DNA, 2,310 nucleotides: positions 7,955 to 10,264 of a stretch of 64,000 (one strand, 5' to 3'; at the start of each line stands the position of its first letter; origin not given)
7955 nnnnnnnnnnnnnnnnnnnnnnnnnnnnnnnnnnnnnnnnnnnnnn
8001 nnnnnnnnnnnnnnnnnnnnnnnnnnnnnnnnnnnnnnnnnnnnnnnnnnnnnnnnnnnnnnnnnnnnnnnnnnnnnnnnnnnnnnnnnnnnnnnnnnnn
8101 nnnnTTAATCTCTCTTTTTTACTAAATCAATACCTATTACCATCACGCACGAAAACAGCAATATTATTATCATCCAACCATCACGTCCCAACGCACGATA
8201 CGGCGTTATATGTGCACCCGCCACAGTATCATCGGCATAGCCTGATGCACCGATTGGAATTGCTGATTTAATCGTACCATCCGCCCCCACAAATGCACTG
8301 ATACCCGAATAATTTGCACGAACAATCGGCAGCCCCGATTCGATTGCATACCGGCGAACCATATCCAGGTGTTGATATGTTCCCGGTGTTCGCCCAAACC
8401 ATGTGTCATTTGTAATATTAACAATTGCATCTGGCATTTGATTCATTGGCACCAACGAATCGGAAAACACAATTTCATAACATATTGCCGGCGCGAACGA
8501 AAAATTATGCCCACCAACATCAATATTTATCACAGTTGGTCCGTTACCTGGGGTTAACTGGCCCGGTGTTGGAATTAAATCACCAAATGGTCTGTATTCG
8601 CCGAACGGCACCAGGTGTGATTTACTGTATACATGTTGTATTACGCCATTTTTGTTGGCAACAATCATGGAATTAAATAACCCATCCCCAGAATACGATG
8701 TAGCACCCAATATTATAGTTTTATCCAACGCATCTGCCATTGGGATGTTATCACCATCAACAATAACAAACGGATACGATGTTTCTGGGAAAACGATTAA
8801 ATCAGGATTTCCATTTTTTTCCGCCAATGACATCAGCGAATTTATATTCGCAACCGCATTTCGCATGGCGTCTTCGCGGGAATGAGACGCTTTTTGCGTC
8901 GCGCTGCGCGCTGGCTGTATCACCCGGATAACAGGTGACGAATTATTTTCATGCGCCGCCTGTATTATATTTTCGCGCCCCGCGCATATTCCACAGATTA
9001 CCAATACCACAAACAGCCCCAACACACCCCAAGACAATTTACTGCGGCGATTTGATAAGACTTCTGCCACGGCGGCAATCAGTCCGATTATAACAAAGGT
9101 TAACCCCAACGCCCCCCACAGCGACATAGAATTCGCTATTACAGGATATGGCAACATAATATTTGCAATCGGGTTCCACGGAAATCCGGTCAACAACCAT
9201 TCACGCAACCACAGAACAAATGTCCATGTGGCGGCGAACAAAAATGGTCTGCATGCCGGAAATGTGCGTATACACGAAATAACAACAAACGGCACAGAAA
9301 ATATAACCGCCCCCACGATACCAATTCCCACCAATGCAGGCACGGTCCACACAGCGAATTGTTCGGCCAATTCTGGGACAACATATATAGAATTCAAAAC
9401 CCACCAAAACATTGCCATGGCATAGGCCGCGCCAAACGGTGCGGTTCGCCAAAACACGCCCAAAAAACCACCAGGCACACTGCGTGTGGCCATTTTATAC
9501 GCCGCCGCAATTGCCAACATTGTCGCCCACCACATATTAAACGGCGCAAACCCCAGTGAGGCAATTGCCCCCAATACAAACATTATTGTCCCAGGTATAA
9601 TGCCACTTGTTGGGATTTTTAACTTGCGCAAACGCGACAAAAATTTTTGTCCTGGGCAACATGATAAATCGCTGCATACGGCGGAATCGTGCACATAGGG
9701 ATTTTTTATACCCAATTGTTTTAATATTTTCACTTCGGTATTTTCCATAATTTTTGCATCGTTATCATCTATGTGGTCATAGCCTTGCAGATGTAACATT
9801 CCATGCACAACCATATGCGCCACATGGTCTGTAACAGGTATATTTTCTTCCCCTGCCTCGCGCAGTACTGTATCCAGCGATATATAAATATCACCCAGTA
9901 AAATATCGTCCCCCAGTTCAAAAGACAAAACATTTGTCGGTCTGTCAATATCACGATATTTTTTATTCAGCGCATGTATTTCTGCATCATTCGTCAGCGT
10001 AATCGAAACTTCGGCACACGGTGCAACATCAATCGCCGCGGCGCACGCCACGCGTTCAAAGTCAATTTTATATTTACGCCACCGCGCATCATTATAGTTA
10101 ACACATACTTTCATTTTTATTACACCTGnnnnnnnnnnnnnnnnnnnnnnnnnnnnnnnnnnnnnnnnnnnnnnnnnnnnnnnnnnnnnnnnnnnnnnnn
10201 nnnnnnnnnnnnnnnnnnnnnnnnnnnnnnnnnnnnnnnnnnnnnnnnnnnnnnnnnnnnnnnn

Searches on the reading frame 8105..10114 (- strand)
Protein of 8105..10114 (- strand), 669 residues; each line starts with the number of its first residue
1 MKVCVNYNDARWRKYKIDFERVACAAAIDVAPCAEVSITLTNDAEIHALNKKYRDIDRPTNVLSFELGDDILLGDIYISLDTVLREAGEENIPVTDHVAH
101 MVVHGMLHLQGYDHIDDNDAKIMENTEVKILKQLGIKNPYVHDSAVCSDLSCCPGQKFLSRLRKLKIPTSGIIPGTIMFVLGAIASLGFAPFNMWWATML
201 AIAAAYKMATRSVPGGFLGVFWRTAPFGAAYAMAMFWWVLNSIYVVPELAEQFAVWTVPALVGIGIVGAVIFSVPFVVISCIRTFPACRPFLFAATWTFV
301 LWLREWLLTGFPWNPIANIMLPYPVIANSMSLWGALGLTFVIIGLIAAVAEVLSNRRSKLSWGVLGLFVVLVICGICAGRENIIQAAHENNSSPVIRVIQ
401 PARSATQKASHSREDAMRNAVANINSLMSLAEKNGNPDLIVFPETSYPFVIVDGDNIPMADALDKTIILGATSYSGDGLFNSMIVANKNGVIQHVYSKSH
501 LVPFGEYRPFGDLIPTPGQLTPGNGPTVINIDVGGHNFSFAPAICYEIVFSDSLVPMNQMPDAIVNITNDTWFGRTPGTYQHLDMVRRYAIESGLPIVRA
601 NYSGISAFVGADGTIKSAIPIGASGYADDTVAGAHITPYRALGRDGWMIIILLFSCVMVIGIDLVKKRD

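Call 3: search_protein_families(library=pfam, proteins=[window:8105-10114:-], max_evalue=0.1)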
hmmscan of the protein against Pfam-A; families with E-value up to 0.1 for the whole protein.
window:8105-10114:- (669 aa): 3 families
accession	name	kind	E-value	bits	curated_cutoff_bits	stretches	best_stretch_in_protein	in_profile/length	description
PF02130.23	YbeY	-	1.3e-34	119.3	25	1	21-134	13-129/129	Endoribonuclease YbeY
PF00795.27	CN_hydrolase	-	3.2e-21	76.3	23.2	1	424-624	21-239/256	Carbon-nitrogen hydrolase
PF20154.4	LNT_N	-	4.4e-17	63.1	27.1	1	182-343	2-154/159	Apolipoprotein N-acyltransferase N-terminal domain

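Call 4: search_protein_families(library=ncbifam, proteins=[window:8105-10114:-], max_evalue=0.1)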
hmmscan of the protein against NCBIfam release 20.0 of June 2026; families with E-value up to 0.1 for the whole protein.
window:8105-10114:- (669 aa): 4 families
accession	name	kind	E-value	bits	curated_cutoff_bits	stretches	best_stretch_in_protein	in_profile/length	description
TIGR00546.1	lnt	equivalog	6.6e-69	233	132.9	1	227-614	1-394/395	apolipoprotein N-acyltransferase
TIGR00043.2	TIGR00043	equivalog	8.3e-38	129.3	45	1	15-137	10-145/146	rRNA maturation RNase YbeY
NF010570.0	PRK13963.1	equivalog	5.3e-29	101.3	274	1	33-140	149-260/261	rRNA maturation RNase YbeY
NF008934.0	PRK12291.1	equivalog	2e-15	57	427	1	255-576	86-376/419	apolipoprotein N-acyltransferase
